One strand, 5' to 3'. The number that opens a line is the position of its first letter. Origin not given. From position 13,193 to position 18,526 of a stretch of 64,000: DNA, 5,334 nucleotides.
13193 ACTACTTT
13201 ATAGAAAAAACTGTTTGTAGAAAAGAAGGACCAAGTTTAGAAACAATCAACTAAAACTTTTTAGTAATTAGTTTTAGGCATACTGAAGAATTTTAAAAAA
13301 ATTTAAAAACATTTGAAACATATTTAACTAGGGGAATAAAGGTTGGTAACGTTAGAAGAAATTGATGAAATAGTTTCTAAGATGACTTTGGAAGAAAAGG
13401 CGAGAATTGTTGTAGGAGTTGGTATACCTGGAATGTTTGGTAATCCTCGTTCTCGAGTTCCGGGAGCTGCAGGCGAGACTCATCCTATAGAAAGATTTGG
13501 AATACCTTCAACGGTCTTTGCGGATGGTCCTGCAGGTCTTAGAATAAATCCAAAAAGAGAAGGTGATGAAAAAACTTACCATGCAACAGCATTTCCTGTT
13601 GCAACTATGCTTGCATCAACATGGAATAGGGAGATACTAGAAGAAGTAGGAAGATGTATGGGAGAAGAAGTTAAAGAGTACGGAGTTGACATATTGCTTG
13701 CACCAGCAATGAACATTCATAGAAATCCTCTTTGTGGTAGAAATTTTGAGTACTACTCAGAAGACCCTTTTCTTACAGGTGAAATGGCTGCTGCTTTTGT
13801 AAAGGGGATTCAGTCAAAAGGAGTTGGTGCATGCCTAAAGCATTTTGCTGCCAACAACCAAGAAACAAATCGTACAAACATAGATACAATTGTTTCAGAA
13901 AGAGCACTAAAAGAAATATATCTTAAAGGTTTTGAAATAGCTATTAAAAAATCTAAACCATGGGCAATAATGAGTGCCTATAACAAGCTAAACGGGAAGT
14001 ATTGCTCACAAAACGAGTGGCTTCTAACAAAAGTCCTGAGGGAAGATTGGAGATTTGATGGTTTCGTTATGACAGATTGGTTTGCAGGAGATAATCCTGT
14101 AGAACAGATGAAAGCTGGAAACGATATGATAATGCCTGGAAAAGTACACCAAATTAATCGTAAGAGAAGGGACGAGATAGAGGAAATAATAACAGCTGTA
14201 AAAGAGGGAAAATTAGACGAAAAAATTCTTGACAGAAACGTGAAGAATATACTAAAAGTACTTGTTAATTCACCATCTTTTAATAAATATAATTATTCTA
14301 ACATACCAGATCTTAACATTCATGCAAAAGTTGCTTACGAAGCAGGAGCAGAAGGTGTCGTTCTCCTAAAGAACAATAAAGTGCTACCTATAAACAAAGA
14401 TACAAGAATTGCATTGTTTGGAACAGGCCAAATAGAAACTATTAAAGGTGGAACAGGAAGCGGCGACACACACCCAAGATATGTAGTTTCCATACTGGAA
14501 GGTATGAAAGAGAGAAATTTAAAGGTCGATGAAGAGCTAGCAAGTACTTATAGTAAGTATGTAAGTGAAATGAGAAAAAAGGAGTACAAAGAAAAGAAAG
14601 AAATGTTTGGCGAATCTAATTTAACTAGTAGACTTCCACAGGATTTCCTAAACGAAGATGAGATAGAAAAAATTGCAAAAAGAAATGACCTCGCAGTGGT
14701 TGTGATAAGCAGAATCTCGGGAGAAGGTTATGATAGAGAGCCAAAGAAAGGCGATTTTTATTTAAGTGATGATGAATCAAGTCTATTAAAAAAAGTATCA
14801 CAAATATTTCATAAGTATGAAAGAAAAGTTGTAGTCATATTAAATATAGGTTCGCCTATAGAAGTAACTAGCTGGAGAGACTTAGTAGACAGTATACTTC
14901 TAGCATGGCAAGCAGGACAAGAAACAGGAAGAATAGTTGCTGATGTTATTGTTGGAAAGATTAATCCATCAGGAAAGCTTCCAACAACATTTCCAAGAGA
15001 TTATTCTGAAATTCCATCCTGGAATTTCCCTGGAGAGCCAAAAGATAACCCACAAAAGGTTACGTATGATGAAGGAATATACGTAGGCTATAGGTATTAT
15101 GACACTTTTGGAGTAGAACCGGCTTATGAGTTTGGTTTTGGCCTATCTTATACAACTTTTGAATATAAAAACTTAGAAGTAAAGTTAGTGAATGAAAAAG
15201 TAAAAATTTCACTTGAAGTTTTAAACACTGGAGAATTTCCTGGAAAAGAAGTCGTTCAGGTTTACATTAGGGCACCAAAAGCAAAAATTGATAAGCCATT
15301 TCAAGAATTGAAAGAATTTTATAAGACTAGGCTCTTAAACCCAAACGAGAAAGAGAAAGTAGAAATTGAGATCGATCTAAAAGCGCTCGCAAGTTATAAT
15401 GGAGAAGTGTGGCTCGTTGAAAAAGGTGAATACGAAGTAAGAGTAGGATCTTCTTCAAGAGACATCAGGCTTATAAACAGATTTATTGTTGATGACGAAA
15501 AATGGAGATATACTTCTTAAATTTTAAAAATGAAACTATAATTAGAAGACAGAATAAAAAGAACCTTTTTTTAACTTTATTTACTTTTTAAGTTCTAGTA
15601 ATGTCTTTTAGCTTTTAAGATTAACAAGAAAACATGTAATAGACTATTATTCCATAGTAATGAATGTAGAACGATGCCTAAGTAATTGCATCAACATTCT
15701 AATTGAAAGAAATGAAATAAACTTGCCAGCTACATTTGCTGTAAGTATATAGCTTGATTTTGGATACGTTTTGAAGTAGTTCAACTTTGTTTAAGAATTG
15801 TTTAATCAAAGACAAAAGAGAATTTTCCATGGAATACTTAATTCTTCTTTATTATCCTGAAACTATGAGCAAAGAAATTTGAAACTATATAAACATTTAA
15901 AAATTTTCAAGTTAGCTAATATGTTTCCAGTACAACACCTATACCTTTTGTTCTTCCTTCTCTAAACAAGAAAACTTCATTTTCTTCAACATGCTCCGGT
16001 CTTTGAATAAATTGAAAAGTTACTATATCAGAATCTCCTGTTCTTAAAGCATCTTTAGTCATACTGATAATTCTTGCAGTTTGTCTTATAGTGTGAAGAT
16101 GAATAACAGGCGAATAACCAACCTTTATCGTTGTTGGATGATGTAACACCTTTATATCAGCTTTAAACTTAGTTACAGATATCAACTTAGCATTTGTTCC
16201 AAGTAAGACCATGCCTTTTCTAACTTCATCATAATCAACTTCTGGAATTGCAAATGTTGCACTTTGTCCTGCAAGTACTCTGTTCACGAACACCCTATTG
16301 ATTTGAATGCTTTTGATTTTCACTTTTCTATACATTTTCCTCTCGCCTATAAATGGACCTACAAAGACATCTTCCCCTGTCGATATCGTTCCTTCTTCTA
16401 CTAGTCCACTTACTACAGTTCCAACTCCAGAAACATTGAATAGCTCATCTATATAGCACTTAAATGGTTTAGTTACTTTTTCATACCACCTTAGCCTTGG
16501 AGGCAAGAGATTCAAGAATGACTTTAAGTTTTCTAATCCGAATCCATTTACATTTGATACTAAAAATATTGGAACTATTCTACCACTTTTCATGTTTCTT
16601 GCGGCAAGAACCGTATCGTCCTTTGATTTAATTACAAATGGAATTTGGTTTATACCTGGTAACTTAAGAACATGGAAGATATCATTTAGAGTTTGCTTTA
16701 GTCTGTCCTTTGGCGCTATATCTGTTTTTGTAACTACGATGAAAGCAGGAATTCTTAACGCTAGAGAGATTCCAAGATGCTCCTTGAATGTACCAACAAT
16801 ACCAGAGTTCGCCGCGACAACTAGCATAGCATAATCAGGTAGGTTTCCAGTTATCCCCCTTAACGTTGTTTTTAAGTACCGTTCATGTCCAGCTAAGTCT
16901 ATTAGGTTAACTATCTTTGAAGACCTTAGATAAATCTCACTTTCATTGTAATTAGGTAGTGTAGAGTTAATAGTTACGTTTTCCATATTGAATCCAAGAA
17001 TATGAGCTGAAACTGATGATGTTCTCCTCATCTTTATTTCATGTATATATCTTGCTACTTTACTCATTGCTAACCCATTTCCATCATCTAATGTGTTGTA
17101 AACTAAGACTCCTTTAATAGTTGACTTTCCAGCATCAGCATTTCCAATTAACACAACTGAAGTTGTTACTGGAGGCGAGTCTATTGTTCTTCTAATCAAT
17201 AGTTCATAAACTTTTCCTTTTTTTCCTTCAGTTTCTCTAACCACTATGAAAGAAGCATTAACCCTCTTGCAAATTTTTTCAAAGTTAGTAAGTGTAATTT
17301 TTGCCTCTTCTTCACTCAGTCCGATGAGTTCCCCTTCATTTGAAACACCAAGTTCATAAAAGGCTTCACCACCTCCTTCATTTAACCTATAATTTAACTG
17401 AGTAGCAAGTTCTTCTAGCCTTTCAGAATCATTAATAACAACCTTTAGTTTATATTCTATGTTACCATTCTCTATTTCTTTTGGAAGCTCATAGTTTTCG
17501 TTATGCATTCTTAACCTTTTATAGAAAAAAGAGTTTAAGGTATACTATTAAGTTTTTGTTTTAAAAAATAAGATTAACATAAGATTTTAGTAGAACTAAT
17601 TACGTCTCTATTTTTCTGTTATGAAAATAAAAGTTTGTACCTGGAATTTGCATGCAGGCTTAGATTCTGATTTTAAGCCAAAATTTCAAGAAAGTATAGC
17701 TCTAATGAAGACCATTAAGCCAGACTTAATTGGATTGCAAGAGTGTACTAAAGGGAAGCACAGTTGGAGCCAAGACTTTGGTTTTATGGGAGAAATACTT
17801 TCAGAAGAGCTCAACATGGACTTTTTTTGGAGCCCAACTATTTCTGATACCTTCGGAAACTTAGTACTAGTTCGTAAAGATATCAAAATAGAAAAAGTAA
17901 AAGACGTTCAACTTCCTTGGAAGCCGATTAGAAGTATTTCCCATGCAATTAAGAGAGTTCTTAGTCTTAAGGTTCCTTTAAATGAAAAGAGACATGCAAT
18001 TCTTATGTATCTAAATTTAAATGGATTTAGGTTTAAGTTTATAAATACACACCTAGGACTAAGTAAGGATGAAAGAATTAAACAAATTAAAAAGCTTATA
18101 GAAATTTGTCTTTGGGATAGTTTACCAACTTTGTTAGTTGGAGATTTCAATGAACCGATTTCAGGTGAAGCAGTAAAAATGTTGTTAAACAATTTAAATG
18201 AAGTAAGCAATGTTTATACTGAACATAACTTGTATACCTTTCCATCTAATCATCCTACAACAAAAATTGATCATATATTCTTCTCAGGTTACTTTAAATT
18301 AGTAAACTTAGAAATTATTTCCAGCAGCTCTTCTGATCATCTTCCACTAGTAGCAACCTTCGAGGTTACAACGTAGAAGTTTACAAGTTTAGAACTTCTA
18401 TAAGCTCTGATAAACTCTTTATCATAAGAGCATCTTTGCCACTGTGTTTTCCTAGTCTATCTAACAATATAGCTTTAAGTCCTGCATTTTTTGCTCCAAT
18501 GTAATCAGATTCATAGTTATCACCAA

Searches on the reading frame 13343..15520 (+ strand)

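Call 59: search_protein_families(library=pfam, proteins=[window:13343-15520:+], max_evalue=0.0001)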
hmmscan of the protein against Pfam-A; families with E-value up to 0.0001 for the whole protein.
window:13343-15520:+ (725 aa): 3 families
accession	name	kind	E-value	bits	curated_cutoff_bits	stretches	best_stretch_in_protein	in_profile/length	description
PF01915.27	Glyco_hydro_3_C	-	6.8e-46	157.2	31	1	339-583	1-200/200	Glycosyl hydrolase family 3 C-terminal domain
PF00933.27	Glyco_hydro_3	-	2.2e-43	149.3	27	1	79-306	79-316/316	Glycosyl hydrolase family 3 N terminal domain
PF14310.12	Fn3-like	-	2.8e-20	72.6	25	1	636-705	1-71/71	Fibronectin type III-like domain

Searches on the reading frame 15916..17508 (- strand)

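Call 59: search_protein_families(library=pfam, proteins=[window:15916-17508:-], max_evalue=0.0001)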
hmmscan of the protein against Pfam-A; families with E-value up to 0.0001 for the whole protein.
window:15916-17508:- (530 aa): 4 families
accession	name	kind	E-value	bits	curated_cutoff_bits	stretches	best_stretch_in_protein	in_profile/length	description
PF00009.33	GTP_EFTU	-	2.9e-22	79.6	26.5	1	117-332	5-182/188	Elongation factor Tu GTP binding domain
PF03144.31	GTP_EFTU_D2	-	7.2e-11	42.8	30.3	1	363-435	1-72/73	Elongation factor Tu domain 2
PF03143.23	GTP_EFTU_D3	-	4.5e-08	33.8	27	1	444-528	4-104/106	Elongation factor Tu C-terminal domain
PF22594.2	GTP-eEF1A_C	-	4.3e-05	24.3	27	1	447-485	1-39/101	GTP-eEF1A C-terminal domain-like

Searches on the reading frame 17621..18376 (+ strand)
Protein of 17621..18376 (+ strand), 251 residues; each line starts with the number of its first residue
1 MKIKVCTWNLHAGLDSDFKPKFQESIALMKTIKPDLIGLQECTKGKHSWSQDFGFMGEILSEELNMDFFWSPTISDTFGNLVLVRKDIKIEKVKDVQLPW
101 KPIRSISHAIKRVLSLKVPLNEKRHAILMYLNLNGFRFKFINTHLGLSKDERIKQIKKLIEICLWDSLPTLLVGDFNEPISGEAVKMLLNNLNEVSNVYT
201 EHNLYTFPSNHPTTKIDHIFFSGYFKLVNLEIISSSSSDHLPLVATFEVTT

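Call 95: search_protein_families(library=pfam, proteins=[window:17621-18376:+], max_evalue=0.001)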
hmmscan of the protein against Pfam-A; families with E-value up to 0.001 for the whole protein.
window:17621-18376:+ (251 aa): 2 families
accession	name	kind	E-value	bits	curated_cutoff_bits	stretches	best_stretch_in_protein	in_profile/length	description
PF03372.29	Exo_endo_phos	-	6e-15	56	24.5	1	6-240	1-225/225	Endonuclease/Exonuclease/phosphatase family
PF23226.1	Exo_endo_phos_PGAP2IP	-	0.00027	20.8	27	0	4-88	5-88/239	PGAP2IP, C-terminal nuclease-like domain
